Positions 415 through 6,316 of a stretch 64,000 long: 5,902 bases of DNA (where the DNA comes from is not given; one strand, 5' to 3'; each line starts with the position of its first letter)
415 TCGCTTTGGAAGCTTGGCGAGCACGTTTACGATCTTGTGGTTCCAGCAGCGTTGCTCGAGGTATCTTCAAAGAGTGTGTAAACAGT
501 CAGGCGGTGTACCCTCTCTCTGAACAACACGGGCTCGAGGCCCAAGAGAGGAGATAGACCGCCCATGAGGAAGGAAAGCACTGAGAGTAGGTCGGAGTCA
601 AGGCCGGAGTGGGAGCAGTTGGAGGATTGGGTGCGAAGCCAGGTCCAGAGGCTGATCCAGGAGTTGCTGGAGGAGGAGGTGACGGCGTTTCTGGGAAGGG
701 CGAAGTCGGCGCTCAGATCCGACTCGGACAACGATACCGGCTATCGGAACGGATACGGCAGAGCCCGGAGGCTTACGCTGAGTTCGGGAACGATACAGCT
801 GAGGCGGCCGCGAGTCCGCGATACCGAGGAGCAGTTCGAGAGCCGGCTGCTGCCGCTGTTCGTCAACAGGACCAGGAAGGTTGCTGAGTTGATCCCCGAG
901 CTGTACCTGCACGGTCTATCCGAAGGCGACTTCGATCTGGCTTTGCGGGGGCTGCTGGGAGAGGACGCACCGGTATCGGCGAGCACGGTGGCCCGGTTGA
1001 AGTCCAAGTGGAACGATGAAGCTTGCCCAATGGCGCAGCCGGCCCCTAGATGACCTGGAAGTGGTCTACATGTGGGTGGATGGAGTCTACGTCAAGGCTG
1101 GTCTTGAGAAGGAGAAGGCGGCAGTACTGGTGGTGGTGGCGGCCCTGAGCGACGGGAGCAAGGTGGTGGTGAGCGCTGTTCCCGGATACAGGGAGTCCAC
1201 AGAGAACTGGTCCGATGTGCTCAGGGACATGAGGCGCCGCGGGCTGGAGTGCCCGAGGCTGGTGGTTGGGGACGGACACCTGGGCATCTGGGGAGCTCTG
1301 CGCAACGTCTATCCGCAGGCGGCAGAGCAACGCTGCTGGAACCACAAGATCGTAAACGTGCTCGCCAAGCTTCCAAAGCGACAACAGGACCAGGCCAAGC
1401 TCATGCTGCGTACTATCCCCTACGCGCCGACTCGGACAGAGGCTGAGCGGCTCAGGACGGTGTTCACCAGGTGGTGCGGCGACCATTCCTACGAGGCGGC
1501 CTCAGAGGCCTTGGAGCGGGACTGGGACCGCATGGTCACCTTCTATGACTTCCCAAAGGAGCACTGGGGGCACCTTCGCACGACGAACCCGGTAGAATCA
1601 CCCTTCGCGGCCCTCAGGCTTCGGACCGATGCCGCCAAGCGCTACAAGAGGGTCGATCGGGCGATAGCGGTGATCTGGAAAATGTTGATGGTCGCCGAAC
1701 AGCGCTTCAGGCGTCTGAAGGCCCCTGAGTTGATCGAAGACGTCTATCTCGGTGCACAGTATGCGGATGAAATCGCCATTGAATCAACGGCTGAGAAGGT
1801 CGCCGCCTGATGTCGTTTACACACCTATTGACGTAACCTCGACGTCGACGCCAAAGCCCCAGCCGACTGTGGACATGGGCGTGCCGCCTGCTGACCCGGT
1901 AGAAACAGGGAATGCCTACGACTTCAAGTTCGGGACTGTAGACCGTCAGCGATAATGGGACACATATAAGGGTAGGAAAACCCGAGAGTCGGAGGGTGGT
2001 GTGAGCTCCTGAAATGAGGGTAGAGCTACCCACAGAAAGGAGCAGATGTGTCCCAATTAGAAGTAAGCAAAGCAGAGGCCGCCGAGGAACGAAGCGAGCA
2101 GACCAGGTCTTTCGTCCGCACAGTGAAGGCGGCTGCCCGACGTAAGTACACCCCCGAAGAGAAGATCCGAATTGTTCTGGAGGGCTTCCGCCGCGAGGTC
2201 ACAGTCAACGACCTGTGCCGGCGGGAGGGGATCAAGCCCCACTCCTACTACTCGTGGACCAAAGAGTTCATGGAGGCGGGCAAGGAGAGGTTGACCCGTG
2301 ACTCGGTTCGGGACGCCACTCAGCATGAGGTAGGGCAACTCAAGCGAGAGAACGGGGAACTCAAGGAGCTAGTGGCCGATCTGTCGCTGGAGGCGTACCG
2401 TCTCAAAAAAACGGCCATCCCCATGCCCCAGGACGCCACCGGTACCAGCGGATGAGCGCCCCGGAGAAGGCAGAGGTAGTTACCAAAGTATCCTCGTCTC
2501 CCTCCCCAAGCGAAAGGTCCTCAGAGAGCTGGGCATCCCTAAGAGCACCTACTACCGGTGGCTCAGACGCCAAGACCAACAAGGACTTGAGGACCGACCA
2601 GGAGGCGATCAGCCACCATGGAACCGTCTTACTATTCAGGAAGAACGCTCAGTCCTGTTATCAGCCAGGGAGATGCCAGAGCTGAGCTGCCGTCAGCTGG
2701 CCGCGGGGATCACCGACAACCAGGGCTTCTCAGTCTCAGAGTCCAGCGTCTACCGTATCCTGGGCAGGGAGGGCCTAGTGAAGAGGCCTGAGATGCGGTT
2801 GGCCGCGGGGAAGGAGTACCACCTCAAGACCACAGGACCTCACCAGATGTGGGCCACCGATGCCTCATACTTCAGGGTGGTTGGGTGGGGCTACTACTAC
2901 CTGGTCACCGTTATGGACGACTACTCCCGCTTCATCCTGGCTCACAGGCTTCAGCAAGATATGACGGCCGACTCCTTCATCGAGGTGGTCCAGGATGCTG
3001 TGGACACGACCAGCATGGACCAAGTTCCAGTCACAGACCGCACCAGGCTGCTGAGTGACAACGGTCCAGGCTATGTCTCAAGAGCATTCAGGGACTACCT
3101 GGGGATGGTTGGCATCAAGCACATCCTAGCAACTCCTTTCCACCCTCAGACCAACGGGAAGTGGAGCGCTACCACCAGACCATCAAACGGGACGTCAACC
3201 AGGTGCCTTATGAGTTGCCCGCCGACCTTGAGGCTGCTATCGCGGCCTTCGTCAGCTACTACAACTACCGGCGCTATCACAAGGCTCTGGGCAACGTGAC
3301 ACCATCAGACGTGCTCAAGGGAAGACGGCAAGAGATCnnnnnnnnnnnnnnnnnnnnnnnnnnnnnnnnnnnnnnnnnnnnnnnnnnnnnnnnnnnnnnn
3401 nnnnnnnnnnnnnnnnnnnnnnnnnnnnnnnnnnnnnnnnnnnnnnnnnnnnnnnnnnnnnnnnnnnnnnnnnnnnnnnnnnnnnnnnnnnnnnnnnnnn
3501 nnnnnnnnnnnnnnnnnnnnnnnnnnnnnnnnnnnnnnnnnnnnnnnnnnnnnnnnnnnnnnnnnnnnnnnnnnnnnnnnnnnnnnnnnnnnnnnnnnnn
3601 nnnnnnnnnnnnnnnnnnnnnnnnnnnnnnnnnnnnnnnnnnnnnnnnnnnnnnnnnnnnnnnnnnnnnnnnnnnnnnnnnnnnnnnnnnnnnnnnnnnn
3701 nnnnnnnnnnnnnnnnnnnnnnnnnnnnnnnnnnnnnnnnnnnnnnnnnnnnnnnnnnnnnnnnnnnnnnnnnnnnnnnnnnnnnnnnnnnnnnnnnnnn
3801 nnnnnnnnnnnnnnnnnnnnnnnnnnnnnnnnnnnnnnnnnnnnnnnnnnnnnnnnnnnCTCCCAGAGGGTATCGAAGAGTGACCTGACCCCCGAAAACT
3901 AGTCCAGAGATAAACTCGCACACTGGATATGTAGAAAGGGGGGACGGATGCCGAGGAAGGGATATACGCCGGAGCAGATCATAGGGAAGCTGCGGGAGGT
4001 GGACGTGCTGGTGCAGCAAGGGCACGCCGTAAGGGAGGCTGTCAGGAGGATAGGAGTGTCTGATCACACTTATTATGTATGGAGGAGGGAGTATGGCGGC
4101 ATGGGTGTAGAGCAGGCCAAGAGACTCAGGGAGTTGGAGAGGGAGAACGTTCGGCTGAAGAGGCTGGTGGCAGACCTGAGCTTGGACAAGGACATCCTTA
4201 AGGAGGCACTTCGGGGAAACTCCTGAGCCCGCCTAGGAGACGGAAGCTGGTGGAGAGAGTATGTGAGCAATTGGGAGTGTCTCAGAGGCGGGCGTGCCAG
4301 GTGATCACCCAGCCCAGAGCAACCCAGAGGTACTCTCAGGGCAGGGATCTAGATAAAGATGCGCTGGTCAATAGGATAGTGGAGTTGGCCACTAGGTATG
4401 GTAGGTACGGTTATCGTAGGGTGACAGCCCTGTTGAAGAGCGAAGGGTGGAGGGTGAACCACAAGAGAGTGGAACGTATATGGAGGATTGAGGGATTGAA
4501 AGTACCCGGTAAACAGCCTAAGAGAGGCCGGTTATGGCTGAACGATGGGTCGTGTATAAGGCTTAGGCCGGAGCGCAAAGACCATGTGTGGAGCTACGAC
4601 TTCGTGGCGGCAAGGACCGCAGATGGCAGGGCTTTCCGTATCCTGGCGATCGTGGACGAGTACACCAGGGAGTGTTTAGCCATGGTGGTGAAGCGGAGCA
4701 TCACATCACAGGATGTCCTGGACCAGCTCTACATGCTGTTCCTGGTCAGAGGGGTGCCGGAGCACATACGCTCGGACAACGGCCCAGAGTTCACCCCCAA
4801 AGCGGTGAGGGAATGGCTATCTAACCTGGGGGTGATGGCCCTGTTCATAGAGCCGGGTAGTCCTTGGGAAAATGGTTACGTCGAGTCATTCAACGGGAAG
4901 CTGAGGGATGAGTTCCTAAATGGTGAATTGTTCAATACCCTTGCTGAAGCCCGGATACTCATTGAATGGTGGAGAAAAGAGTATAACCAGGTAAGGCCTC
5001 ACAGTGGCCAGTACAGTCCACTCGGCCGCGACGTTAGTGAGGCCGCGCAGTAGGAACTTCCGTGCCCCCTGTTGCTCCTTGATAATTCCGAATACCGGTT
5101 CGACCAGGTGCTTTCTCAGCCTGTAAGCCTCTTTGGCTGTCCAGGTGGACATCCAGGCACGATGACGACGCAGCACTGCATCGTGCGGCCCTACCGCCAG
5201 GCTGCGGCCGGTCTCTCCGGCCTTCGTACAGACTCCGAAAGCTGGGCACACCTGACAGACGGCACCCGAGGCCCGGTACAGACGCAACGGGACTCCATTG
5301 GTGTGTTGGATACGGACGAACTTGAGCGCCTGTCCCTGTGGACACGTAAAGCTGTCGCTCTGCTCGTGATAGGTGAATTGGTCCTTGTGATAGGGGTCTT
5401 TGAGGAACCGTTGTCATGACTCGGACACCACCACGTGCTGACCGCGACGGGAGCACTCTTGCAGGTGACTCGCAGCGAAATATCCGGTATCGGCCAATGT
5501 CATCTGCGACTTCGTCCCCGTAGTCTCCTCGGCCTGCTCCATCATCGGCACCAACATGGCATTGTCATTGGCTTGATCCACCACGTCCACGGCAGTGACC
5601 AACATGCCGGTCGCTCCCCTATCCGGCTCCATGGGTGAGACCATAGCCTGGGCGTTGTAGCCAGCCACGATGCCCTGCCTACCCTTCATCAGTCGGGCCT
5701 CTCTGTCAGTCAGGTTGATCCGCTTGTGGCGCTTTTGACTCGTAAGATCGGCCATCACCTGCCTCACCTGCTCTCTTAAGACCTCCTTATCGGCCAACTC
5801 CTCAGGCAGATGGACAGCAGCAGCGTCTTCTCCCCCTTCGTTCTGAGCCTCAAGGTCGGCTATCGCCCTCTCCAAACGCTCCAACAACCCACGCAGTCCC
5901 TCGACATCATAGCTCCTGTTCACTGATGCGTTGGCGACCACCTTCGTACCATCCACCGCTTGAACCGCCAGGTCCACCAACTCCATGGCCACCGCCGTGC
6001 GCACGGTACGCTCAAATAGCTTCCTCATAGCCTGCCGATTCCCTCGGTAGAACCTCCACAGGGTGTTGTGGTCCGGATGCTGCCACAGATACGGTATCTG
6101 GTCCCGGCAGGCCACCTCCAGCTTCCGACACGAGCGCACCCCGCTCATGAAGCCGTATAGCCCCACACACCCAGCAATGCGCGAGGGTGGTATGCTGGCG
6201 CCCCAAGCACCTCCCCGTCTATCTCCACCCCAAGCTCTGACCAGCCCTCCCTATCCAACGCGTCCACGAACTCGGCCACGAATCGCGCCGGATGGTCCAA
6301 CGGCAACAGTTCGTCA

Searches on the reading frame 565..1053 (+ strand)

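Call 67: search_protein_families(library=pfam, proteins=[window:565-1053:+], max_evalue=0.001)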
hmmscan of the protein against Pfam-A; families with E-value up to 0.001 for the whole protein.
window:565-1053:+ (162 aa): 1 family
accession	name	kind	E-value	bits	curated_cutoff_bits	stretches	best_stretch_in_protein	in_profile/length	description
PF00872.24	Transposase_mut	-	5e-14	52.4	21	1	14-148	17-143/379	Transposase, Mutator family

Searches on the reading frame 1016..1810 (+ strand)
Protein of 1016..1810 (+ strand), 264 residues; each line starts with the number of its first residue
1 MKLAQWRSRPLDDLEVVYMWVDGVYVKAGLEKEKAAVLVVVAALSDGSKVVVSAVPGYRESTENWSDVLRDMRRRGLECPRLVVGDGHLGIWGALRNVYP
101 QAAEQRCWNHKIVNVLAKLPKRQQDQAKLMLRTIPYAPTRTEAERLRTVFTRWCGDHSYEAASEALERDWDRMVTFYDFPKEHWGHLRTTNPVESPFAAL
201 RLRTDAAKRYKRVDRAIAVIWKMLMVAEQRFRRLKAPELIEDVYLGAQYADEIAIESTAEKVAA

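Call 67: search_protein_families(library=pfam, proteins=[window:1016-1810:+], max_evalue=0.001)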
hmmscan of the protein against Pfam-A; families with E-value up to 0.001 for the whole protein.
window:1016-1810:+ (264 aa): 1 family
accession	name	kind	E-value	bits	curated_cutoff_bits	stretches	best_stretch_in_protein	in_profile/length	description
PF00872.24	Transposase_mut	-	5.5e-37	128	21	1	3-213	148-358/379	Transposase, Mutator family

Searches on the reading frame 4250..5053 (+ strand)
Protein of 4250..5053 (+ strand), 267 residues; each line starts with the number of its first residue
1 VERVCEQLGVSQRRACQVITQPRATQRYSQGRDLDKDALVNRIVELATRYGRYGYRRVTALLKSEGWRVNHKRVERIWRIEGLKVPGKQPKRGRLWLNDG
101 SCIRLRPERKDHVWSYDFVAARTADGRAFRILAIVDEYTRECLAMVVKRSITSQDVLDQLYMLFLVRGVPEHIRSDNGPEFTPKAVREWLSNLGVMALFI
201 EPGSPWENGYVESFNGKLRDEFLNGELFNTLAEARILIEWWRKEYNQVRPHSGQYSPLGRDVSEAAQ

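Call 67: search_protein_families(library=pfam, proteins=[window:4250-5053:+], max_evalue=0.001)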
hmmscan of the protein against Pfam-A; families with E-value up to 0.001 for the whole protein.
window:4250-5053:+ (267 aa): 4 families
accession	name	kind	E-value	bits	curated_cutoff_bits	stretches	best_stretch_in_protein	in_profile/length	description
PF13683.12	rve_3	-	7.5e-25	86.9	26.5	1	194-253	2-61/67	Integrase core domain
PF00665.32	rve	-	4e-20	72.4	32.6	1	108-205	2-102/102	Integrase core domain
PF13276.12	HTH_21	-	2.8e-15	56.7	28.1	1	36-87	3-56/60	HTH-like domain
PF24764.1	rva_4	-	0.00062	20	26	0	133-182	28-77/194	Integrase core domain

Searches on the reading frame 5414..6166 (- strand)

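Call 67: search_protein_families(library=pfam, proteins=[window:5414-6166:-], max_evalue=0.001)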
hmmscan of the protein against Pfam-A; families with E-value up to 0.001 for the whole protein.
window:5414-6166:- (250 aa): 2 families
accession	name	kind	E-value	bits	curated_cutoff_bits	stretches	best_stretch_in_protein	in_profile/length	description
PF05598.16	DUF772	-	1.2e-06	28.8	23.1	1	3-53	15-73/74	Transposase domain (DUF772)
PF01609.27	DDE_Tnp_1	-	0.0001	22.6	23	1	186-247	46-104/200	Transposase DDE domain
